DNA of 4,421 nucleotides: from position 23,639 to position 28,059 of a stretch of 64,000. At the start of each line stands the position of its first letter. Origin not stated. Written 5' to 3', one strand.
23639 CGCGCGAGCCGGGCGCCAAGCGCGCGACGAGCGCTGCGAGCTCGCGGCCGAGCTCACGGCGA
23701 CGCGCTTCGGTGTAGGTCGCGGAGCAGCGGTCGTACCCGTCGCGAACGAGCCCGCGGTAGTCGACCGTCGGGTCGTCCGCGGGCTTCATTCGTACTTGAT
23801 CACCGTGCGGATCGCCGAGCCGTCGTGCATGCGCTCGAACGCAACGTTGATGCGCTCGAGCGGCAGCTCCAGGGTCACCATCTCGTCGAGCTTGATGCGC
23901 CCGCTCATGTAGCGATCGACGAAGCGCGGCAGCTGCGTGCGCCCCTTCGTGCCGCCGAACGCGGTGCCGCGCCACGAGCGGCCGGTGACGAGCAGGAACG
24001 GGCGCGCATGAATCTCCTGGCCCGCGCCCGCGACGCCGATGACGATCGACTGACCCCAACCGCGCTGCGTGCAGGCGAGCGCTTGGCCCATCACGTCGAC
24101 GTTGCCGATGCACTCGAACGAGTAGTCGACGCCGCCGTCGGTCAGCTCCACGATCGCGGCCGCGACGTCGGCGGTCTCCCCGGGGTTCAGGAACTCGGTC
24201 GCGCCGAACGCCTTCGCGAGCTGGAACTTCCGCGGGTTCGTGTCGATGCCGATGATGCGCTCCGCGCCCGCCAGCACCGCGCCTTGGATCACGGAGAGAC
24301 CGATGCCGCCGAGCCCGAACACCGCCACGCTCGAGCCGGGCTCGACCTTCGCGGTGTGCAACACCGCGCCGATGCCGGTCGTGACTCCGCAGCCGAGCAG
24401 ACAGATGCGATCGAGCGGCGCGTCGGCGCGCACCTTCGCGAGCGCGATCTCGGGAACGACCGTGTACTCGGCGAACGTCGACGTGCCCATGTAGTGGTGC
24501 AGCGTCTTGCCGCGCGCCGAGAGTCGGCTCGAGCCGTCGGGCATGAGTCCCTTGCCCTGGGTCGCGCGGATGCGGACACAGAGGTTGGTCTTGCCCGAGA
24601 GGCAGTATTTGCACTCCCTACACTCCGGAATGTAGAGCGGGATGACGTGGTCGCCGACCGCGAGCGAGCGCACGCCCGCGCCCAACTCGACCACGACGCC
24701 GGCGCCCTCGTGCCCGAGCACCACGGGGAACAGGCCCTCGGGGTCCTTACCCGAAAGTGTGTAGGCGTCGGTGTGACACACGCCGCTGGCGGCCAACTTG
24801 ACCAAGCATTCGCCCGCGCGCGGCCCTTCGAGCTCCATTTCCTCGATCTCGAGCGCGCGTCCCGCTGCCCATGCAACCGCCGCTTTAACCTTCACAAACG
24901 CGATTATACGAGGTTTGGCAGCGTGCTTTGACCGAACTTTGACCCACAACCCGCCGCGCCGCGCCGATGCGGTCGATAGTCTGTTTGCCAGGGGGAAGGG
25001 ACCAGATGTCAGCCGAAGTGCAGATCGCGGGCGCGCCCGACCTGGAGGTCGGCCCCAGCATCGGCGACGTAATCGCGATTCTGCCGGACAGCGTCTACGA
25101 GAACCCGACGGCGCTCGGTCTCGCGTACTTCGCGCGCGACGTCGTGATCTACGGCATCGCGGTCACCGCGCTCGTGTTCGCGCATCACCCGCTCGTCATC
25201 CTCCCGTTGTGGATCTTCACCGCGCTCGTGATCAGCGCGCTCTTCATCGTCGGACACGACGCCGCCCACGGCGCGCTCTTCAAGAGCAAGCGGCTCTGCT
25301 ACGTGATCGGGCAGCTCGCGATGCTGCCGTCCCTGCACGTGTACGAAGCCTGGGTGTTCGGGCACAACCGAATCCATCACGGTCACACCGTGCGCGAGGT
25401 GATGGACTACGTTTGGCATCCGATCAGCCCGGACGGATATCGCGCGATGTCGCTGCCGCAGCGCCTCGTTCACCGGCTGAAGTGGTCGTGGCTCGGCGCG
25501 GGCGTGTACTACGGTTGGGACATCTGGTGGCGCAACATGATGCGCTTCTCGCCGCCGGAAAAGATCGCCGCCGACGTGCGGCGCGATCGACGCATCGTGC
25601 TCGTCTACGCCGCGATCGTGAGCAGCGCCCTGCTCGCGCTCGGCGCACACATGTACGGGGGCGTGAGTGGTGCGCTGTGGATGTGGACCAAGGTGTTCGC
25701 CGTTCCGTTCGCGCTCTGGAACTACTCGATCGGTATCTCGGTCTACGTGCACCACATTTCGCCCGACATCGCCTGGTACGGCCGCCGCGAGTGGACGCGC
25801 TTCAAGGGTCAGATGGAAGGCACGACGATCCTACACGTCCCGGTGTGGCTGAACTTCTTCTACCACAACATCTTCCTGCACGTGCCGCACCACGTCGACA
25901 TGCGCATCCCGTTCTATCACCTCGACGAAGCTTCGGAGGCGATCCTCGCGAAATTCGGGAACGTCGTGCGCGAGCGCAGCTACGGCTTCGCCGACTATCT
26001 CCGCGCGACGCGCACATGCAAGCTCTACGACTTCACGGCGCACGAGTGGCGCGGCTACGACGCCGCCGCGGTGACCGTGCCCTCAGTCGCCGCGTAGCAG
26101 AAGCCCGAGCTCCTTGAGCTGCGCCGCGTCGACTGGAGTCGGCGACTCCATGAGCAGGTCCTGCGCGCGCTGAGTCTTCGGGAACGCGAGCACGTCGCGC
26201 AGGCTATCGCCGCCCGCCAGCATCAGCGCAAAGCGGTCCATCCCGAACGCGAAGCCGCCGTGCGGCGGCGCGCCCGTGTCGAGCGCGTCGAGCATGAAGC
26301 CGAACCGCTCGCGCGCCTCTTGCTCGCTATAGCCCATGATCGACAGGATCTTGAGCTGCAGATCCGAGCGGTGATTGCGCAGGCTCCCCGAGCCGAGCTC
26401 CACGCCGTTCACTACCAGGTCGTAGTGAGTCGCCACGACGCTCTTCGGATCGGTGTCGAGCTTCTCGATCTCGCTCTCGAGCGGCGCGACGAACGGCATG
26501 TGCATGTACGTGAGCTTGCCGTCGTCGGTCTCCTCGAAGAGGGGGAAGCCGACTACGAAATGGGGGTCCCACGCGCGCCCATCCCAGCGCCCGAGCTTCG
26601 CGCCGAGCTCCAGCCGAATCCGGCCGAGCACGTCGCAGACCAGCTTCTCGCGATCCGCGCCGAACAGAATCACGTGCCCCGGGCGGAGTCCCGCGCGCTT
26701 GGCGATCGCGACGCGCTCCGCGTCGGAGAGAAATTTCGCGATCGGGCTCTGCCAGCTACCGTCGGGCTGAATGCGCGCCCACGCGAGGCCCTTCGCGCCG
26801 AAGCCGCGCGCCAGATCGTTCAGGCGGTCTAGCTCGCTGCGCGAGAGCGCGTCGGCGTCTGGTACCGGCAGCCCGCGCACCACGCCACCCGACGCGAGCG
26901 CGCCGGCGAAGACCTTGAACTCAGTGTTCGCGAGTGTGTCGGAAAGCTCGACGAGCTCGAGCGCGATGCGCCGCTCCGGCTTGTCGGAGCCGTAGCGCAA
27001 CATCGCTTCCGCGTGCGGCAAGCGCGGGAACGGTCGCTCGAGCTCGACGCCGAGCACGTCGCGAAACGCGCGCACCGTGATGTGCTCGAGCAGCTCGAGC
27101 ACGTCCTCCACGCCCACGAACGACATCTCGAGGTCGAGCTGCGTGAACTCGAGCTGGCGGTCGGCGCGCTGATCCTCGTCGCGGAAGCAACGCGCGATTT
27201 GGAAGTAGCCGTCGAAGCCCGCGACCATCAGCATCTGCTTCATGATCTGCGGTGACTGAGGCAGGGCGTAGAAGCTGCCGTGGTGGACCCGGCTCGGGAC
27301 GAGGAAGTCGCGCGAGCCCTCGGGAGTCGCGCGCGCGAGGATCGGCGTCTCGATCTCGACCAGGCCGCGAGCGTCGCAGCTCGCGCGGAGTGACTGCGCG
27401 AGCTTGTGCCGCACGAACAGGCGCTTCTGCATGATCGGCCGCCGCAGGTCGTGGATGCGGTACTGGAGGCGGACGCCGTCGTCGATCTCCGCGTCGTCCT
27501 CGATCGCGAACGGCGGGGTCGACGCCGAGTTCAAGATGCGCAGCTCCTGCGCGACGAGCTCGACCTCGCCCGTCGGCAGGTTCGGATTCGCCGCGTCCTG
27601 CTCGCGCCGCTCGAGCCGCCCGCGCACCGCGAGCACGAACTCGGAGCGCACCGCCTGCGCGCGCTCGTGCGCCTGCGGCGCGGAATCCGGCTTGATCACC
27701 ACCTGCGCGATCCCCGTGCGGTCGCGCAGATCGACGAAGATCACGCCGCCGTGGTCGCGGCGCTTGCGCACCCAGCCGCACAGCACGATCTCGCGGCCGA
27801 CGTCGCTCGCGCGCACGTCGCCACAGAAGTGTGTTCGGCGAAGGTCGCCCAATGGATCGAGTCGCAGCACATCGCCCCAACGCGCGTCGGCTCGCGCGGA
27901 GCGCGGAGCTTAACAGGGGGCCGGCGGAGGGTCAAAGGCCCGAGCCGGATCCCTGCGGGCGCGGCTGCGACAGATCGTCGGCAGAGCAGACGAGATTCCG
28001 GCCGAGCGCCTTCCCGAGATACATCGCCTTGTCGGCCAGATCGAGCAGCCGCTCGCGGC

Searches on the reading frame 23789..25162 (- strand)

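Call 59: search_protein_families(library=pfam, proteins=[window:23789-25162:-], max_evalue=0.00001)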
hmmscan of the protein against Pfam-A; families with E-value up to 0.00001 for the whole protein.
window:23789-25162:- (458 aa): 2 families
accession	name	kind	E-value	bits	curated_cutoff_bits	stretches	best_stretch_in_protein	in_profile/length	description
PF00107.32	ADH_zinc_N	-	1.9e-28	99.4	31.8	1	286-411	1-120/129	Zinc-binding dehydrogenase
PF08240.17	ADH_N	-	1.6e-23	83.4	23.5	1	116-244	2-102/104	Alcohol dehydrogenase GroES-like domain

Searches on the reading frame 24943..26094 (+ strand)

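Call 59: search_protein_families(library=pfam, proteins=[window:24943-26094:+], max_evalue=0.00001)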
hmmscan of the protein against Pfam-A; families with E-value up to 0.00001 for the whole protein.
window:24943-26094:+ (384 aa): 1 family
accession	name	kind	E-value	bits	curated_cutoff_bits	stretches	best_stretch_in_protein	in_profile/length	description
PF00487.30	FA_desaturase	-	6.1e-26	92.1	29.7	1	87-339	4-243/253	Fatty acid desaturase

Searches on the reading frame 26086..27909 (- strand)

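Call 59: search_protein_families(library=pfam, proteins=[window:26086-27909:-], max_evalue=0.00001)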
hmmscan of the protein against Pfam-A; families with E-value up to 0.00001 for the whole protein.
window:26086-27909:- (608 aa): 3 families
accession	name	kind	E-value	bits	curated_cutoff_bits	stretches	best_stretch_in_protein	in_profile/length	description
PF00152.25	tRNA-synt_2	-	4.6e-102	341.6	25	1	146-580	4-308/308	tRNA synthetases class II (D, K and N)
PF02938.19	GAD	-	2.4e-21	76.2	23.4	1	334-428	1-95/95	GAD domain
PF01336.31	tRNA_anti-codon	-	3.4e-17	62.6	27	1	42-126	2-75/75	OB-fold nucleic acid binding domain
